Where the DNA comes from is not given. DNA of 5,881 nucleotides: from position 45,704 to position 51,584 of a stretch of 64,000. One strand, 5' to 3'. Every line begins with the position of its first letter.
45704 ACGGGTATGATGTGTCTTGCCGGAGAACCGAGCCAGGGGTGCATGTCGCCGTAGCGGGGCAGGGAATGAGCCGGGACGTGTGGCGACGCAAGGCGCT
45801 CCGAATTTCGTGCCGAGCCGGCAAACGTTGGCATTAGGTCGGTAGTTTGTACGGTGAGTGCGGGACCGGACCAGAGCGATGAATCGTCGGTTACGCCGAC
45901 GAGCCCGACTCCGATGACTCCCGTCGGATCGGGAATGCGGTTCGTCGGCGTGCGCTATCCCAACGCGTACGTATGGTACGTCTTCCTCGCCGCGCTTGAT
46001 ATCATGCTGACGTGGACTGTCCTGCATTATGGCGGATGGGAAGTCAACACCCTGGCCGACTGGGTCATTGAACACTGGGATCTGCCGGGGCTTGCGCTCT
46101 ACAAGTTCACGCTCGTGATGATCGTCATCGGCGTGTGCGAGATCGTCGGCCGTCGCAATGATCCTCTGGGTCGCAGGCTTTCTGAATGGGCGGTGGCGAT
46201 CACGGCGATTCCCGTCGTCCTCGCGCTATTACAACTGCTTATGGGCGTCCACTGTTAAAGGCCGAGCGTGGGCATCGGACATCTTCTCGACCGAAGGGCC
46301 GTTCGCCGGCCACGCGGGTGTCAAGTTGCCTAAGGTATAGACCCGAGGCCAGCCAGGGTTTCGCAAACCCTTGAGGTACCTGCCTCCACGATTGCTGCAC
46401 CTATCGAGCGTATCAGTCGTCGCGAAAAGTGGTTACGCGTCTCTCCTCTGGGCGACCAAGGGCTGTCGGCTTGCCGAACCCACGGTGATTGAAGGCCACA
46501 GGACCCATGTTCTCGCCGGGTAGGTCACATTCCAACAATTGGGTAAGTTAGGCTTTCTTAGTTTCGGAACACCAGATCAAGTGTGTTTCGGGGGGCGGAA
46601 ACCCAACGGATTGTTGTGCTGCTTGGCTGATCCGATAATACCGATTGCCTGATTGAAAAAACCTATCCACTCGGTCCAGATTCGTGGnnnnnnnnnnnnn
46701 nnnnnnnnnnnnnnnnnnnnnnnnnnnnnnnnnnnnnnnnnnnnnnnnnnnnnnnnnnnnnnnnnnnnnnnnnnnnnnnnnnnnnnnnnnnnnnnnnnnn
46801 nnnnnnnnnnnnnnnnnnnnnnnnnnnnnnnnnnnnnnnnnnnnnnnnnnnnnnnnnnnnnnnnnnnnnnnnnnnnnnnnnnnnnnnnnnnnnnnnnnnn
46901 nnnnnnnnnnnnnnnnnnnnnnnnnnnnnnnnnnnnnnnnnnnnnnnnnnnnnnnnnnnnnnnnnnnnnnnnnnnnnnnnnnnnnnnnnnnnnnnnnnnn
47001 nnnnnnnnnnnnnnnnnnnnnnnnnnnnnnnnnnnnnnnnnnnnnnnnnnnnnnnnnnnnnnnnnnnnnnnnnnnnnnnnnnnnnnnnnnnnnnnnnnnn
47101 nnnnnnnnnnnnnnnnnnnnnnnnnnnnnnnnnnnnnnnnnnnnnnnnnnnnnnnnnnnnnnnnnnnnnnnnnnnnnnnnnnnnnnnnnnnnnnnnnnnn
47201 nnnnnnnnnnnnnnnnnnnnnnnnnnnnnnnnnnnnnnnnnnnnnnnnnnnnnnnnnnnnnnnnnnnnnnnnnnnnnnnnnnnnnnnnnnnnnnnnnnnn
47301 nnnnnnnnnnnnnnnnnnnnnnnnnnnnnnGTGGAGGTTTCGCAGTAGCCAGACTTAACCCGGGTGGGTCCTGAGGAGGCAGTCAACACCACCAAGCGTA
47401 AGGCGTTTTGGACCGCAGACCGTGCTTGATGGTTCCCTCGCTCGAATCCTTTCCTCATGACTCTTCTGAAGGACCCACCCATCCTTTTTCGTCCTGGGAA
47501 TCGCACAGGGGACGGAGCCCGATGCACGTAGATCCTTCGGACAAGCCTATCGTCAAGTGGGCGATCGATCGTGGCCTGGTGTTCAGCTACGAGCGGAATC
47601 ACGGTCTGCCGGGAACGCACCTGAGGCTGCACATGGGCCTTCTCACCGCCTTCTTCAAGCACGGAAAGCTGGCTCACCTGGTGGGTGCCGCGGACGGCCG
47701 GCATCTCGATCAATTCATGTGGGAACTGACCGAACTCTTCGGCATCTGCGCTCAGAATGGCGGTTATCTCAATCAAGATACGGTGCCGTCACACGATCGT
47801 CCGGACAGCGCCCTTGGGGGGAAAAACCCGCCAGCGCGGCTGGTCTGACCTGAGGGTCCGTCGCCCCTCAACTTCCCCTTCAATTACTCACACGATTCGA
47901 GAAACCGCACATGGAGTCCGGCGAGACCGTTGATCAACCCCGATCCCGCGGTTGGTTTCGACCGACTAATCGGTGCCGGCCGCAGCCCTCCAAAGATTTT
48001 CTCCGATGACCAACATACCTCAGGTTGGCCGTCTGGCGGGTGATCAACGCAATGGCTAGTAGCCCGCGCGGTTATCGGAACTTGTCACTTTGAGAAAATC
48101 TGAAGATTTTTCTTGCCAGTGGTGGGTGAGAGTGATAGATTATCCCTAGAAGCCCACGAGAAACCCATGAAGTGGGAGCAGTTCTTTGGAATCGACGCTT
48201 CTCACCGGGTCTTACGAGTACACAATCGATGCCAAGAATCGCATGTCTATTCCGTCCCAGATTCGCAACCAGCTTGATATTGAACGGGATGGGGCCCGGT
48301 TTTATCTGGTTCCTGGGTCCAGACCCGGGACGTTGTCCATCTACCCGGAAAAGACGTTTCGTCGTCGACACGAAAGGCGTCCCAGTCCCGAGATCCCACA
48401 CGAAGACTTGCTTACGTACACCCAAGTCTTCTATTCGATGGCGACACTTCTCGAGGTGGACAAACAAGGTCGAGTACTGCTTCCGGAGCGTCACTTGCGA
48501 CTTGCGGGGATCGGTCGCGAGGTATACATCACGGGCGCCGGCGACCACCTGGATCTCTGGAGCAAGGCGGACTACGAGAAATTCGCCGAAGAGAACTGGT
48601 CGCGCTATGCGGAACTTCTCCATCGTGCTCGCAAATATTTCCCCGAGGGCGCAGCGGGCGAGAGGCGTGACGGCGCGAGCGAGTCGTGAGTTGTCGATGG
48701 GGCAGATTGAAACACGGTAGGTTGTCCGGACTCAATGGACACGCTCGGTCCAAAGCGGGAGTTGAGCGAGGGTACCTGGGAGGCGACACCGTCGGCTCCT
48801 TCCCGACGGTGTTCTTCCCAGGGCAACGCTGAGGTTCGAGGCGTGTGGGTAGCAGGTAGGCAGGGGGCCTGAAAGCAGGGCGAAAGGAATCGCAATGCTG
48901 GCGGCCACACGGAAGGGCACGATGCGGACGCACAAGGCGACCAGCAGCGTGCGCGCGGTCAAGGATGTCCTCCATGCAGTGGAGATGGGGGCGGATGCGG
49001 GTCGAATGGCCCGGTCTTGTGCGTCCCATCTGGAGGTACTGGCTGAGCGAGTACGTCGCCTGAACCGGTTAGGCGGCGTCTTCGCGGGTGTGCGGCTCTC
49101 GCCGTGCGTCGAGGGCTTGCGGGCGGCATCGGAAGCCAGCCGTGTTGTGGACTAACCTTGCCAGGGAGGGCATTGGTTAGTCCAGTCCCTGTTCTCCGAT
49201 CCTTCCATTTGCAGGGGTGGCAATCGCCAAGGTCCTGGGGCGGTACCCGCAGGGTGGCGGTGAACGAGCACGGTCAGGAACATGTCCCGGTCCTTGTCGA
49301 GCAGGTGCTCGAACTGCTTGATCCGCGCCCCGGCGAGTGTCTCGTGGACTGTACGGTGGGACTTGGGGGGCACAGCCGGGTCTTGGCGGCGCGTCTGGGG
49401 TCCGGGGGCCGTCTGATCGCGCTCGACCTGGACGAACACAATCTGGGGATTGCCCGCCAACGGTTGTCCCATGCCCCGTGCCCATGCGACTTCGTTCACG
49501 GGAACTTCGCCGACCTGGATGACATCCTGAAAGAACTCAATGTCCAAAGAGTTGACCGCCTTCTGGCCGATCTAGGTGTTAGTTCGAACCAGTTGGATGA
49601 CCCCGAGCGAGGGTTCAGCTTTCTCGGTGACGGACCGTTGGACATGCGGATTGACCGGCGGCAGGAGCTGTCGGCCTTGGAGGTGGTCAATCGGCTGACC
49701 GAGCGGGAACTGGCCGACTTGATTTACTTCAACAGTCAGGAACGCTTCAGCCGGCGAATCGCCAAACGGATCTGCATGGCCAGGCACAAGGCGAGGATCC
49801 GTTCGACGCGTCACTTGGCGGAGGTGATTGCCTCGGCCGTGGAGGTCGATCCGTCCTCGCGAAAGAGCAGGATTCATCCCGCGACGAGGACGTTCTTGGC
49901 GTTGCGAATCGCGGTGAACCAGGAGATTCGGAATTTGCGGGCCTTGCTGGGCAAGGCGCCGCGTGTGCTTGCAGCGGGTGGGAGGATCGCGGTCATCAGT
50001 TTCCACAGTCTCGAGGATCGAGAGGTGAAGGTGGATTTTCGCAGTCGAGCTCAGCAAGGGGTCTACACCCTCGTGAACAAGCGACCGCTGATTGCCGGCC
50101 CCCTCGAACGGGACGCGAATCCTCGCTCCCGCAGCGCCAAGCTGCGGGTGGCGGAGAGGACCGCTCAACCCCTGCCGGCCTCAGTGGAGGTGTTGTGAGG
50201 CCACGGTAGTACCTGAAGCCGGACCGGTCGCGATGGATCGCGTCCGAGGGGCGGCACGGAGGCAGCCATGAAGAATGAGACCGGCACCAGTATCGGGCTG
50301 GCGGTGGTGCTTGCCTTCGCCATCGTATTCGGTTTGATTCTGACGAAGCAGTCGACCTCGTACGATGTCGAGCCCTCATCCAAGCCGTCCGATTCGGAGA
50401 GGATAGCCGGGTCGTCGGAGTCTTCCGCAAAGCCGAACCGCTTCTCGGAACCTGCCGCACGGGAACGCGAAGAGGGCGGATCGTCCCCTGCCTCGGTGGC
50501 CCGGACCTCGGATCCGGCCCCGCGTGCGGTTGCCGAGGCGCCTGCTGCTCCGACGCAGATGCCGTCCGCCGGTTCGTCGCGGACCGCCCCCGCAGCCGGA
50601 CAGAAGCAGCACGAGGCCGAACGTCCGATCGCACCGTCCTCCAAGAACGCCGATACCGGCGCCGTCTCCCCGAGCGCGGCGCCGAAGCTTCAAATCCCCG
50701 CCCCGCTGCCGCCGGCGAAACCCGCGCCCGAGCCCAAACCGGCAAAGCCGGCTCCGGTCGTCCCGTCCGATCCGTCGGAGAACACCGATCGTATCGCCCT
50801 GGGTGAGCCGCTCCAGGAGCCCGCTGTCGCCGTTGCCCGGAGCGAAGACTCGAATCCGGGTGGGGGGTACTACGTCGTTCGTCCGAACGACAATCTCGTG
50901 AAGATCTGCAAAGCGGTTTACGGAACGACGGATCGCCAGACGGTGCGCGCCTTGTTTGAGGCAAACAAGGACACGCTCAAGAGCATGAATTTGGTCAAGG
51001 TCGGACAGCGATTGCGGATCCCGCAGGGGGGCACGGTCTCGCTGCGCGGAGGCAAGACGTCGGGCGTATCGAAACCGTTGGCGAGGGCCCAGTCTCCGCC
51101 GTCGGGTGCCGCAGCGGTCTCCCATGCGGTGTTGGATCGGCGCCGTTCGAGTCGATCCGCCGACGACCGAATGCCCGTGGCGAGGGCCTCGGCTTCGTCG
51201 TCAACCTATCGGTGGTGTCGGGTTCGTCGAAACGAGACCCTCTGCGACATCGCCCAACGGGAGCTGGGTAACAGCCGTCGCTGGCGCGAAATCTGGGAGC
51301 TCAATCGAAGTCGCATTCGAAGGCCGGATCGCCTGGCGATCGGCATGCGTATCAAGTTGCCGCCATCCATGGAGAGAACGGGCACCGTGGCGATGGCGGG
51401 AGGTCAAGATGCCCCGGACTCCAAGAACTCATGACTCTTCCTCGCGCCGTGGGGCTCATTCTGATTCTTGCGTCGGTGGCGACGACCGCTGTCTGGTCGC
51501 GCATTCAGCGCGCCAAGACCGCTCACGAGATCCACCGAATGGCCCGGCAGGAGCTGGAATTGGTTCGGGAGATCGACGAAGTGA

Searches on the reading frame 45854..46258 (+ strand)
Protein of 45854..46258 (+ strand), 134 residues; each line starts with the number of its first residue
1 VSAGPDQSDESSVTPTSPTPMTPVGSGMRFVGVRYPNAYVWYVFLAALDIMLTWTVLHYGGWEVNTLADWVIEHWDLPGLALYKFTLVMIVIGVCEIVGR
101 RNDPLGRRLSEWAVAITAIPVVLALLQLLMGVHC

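Call 41: search_protein_families(library=pfam, proteins=[window:45854-46258:+], max_evalue=0.001)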
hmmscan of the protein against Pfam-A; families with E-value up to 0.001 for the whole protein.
window:45854-46258:+ (134 aa): 1 family
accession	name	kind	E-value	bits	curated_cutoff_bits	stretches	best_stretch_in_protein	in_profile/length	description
PF18902.5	DUF5658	-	1.5e-07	32.5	25.2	1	44-119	2-72/82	Domain of unknown function (DUF5658)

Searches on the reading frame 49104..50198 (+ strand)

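Call 40: search_protein_families(library=pfam, proteins=[window:49104-50198:+], max_evalue=0.001)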
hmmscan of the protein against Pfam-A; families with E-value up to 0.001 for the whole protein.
window:49104-50198:+ (364 aa): 4 families
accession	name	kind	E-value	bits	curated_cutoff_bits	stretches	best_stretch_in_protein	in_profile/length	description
PF01795.25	Methyltransf_5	-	5.1e-94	315.7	27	1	58-352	2-308/309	MraW methylase family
PF13649.12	Methyltransf_25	-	1.3e-05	26.2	27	1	81-139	2-59/97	Methyltransferase domain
PF08241.18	Methyltransf_11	-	0.00042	21.4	21.2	0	82-138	2-54/95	Methyltransferase domain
PF13847.12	Methyltransf_31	-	0.00053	20.1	27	0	79-151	6-76/145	Methyltransferase domain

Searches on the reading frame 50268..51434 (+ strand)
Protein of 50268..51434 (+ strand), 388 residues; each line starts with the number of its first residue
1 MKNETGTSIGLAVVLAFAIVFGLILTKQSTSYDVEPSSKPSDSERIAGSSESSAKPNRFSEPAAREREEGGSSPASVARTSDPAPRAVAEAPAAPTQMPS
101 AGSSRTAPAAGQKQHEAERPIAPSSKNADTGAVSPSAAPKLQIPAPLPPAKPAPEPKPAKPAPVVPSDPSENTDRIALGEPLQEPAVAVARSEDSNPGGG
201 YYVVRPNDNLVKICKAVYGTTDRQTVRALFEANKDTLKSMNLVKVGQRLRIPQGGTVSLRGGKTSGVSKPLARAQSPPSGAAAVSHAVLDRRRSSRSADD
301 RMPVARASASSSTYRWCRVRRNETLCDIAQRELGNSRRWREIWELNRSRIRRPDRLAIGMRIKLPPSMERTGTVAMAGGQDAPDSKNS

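Call 40: search_protein_families(library=pfam, proteins=[window:50268-51434:+], max_evalue=0.001)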
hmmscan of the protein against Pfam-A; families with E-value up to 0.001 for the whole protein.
window:50268-51434:+ (388 aa): 1 family
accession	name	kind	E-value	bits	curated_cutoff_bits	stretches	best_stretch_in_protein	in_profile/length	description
PF01476.26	LysM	-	7.9e-11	42.2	20.9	1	202-252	1-43/43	LysM domain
